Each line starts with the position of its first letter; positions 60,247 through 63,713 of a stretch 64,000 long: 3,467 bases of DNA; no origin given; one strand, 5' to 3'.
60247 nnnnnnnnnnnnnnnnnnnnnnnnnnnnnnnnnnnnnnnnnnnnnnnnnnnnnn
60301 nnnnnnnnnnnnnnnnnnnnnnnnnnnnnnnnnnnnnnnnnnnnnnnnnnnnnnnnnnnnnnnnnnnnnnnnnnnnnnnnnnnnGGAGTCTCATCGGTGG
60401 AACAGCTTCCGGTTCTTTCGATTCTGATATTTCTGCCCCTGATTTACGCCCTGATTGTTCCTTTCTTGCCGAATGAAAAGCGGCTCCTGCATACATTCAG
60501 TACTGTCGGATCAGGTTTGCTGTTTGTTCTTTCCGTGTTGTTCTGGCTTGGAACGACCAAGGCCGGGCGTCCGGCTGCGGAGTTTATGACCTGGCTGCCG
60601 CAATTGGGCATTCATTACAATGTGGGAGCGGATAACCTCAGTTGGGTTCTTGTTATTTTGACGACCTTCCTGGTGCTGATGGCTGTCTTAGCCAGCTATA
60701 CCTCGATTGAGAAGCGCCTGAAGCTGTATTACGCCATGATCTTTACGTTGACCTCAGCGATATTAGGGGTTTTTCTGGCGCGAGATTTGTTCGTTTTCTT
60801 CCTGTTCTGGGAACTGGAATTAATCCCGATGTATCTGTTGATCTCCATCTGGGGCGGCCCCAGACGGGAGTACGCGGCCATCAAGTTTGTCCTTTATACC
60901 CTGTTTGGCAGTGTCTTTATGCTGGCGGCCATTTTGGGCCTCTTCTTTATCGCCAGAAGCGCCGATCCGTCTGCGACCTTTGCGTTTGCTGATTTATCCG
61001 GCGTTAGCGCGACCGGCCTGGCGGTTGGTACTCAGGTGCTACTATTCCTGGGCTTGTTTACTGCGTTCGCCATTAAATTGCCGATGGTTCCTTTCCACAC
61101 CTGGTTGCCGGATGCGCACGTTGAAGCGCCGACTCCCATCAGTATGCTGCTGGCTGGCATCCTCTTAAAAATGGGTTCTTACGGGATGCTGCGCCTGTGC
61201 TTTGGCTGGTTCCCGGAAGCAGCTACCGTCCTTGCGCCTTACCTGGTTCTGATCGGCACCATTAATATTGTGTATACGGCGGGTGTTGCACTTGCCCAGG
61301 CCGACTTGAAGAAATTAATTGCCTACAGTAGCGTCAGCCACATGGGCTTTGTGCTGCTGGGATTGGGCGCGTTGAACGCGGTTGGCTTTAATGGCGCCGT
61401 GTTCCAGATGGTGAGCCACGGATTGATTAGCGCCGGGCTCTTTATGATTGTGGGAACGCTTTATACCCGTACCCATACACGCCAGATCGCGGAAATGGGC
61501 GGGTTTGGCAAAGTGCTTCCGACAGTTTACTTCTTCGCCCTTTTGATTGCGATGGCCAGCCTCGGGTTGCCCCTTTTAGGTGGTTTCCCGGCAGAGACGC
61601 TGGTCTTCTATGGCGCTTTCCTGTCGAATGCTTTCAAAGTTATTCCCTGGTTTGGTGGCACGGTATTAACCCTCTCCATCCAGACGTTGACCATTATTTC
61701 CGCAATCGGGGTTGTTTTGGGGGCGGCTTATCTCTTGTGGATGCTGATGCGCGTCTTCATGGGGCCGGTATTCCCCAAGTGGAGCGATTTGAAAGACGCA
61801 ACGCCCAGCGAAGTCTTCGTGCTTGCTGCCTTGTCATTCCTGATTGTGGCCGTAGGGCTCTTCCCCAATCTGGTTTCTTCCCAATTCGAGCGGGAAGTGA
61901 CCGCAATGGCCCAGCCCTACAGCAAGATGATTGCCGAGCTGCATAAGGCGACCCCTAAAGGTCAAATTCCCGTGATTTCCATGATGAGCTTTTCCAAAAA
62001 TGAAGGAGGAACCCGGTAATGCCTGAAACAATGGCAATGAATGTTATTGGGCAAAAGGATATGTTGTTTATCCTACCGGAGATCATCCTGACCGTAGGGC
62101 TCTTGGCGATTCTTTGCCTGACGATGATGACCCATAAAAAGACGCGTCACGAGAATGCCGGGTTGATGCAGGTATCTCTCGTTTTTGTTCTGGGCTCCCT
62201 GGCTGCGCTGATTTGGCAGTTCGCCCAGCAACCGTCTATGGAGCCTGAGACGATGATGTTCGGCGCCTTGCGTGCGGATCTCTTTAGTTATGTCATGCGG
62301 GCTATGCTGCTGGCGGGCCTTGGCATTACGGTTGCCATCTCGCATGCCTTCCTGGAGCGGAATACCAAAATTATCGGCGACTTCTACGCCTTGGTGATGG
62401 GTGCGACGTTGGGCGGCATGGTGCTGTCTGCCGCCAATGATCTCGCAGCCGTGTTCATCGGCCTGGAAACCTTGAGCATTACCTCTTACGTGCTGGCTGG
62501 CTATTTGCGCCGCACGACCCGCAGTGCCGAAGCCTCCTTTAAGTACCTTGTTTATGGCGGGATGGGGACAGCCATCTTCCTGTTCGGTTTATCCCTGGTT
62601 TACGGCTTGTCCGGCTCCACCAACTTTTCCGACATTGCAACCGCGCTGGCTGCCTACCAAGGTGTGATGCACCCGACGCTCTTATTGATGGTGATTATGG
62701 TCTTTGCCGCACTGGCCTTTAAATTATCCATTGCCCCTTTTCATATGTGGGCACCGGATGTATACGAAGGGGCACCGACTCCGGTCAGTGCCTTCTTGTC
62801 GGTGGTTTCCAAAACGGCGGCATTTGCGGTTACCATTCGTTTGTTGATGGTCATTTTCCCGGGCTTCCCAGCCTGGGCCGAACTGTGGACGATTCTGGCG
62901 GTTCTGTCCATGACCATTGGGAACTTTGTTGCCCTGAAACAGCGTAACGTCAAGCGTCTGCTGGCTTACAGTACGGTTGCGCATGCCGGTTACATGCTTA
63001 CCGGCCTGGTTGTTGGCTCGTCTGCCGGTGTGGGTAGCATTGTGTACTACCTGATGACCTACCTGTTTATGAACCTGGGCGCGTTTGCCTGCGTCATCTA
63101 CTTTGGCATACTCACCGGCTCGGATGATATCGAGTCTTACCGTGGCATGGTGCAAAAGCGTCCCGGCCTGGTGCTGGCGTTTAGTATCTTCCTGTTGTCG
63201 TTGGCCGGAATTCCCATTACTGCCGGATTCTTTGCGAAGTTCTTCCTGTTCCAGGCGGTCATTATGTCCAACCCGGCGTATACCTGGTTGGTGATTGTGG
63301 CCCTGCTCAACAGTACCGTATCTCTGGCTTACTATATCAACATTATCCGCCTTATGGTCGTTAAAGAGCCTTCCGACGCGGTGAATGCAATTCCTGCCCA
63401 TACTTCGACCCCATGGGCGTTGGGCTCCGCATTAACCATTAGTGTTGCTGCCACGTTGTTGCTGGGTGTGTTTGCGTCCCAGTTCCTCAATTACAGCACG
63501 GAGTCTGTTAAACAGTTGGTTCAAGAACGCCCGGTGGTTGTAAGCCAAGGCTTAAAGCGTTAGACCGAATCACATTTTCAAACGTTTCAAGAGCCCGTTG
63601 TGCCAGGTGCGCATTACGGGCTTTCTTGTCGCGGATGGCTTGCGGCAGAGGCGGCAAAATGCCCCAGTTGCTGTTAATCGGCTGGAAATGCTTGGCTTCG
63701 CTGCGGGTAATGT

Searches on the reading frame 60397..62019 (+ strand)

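Call 21: search_protein_families(library=pfam, proteins=[window:60397-62019:+], max_evalue=0.001)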
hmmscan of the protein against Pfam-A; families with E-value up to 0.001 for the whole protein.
window:60397-62019:+ (540 aa): 2 families
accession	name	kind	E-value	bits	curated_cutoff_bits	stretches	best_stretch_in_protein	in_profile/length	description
PF00361.26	Proton_antipo_M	-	4.7e-74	249.7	21.5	1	128-424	1-293/294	NADH:quinone oxidoreductase/Mrp antiporter, TM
PF01059.23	Oxidored_q5_N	-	8.4e-06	26.3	22.7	1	11-126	4-106/110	NADH-ubiquinone oxidoreductase chain 4, amino terminus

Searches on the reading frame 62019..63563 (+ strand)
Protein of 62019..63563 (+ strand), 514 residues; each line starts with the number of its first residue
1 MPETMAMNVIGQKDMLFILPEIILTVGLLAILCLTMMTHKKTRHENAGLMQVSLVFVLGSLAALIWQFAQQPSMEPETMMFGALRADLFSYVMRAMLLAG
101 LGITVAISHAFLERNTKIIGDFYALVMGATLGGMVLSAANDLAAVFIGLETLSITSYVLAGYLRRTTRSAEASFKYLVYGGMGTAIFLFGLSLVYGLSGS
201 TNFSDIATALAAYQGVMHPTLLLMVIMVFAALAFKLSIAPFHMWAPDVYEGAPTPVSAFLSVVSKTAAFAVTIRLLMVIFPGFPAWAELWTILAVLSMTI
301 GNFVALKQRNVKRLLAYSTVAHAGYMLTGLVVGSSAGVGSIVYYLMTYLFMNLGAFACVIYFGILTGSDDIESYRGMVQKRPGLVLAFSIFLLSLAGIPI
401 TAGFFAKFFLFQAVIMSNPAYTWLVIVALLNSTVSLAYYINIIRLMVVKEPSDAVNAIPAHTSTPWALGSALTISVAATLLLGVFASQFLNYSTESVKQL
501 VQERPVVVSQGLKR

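Call 21: search_protein_families(library=pfam, proteins=[window:62019-63563:+], max_evalue=0.001)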
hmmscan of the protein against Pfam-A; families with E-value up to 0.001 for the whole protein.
window:62019-63563:+ (514 aa): 1 family
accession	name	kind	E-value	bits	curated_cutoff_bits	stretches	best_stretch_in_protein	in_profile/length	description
PF00361.26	Proton_antipo_M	-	4.3e-75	253.1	21.5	1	139-425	1-286/294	NADH:quinone oxidoreductase/Mrp antiporter, TM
